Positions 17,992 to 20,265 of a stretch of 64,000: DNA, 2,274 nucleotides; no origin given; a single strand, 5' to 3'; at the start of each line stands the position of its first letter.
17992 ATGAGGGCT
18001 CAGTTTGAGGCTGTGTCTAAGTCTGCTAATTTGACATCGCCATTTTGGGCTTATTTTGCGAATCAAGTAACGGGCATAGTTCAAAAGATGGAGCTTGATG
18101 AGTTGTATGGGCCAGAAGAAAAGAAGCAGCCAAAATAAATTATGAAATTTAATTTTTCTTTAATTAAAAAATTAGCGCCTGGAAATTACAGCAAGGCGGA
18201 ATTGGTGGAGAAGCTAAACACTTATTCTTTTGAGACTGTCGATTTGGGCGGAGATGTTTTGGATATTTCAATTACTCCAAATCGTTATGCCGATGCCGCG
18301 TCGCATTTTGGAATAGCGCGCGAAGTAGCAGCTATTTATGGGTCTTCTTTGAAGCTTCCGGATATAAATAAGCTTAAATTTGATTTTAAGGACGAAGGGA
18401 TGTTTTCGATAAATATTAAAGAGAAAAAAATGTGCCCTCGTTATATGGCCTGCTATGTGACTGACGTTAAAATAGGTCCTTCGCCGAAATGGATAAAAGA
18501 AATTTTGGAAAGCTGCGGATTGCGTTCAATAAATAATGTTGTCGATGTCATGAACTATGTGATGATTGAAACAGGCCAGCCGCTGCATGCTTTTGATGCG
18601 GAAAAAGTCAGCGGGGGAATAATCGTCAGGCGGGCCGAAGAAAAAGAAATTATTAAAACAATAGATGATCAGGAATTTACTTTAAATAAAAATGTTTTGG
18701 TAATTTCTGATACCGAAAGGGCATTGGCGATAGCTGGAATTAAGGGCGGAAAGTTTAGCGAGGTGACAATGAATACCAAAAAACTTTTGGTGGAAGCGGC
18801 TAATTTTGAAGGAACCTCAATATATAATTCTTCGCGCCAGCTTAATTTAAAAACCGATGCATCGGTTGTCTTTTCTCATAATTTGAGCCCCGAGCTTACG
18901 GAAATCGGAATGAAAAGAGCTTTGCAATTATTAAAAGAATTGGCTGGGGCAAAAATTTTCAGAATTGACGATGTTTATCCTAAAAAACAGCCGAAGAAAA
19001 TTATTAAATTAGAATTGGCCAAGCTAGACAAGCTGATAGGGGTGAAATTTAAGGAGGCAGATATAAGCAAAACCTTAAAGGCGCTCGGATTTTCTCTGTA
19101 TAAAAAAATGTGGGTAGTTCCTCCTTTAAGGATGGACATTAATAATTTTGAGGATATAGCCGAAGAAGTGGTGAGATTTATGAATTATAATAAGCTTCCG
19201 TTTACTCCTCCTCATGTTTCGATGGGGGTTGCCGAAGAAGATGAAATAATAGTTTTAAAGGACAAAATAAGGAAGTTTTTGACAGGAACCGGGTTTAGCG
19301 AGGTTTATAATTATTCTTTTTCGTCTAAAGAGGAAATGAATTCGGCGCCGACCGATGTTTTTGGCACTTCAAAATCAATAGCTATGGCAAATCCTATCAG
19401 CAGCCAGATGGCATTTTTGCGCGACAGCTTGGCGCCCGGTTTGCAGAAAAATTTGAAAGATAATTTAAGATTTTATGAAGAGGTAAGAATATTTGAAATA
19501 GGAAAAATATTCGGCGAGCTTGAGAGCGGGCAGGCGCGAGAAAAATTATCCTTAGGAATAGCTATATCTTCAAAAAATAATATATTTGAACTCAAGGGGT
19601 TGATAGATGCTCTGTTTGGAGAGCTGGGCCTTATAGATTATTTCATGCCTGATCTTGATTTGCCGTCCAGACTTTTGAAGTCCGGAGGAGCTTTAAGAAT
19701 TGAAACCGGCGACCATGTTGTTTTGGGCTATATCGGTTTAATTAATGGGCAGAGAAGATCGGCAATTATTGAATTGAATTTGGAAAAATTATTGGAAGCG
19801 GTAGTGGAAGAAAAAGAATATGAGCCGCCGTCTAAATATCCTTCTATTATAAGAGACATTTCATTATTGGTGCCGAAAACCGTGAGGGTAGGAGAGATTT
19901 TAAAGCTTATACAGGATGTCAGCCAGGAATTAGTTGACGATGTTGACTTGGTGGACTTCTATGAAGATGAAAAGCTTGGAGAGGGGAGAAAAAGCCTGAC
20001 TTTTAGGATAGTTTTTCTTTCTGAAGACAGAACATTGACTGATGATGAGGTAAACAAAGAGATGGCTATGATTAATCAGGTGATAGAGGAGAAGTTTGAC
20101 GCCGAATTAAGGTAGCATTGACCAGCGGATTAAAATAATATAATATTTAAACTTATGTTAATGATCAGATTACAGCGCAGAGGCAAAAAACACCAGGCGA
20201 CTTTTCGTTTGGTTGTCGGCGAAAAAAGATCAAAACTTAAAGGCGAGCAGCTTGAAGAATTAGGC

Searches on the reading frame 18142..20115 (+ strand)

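Call 104: search_protein_families(library=pfam, proteins=[window:18142-20115:+], max_evalue=0.00001)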
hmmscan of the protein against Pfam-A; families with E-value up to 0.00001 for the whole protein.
window:18142-20115:+ (657 aa): 4 families
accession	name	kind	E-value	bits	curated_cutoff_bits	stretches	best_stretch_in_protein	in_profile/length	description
PF03483.22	B3_4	-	9.5e-61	204.8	29.3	1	98-269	2-174/174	B3/4 domain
PF17759.6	tRNA_synthFbeta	-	2.1e-28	99.7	22.4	1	352-535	1-194/214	Phenylalanyl tRNA synthetase beta chain CLM domain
PF03147.19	FDX-ACB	-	2.2e-28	99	31.1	1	564-657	1-94/94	Ferredoxin-fold anticodon binding domain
PF03484.21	B5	-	1.5e-16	60.7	28.6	1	288-349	1-67/67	tRNA synthetase B5 domain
